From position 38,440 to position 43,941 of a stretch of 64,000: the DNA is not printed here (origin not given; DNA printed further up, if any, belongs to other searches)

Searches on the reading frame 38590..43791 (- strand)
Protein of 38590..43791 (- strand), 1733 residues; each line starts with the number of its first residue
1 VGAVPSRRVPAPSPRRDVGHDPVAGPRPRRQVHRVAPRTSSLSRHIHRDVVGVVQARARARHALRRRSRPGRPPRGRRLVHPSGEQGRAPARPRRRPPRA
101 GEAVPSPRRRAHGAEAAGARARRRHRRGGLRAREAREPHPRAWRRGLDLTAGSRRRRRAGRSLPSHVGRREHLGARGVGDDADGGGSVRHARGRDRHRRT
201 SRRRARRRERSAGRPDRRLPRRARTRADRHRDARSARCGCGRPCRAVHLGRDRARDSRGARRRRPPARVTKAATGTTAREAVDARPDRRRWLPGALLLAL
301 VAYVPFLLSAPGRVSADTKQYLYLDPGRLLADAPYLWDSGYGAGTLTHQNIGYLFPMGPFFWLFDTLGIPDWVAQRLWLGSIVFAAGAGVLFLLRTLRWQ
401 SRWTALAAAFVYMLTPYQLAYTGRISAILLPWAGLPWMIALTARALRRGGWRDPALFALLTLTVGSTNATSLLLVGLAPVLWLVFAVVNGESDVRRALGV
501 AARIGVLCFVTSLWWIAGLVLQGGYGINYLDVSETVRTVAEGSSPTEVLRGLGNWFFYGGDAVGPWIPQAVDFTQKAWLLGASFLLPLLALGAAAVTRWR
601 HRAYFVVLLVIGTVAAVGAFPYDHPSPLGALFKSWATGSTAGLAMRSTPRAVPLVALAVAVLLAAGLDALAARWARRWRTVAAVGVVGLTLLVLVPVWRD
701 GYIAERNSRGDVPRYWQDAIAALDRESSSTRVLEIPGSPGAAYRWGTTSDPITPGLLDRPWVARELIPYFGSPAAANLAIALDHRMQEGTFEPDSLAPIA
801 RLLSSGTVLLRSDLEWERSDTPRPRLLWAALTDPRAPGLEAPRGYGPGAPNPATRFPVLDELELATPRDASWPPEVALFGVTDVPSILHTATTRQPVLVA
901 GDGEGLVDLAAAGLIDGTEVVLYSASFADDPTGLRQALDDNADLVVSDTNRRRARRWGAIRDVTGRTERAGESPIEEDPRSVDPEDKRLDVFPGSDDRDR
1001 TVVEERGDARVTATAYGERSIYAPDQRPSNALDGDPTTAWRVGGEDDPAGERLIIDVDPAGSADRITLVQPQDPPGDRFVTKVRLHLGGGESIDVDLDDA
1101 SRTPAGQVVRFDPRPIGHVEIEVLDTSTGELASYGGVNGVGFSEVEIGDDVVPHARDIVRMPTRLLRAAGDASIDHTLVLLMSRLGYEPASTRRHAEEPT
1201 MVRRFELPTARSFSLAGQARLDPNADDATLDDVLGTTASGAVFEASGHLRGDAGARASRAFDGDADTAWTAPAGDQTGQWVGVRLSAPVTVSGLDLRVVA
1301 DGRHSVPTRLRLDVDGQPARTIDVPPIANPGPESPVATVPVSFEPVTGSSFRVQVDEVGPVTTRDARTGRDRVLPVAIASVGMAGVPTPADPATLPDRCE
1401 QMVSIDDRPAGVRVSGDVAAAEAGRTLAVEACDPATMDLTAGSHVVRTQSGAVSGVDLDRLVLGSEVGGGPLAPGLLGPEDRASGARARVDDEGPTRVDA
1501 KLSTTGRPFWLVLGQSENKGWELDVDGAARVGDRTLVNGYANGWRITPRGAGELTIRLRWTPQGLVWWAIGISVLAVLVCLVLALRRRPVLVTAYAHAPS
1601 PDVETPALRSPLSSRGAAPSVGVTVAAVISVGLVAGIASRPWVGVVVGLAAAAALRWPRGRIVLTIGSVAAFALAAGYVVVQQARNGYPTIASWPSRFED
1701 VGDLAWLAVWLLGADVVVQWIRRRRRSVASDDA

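Call 117: search_protein_families(library=pfam, proteins=[window:38590-43791:-], max_evalue=0.00001)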
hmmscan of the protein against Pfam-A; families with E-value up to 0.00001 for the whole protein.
window:38590-43791:- (1733 aa): 3 families
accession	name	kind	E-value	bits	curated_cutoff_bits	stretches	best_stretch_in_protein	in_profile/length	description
PF11847.13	GT-C_AftD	-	2.3e-102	343.5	26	1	304-972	4-652/661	Alpha-(1->3)-arabinofuranosyltransferase, N-terminal GT-C domain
PF00754.31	F5_F8_type_C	-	3.2e-12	47.1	28.2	1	1254-1357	12-114/127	F5/8 type C domain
PF24607.1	CBM_AftD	-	2e-10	40.9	27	1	1251-1385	13-139/149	Arabinofuranosyltransferase D, third carbohydrate binding module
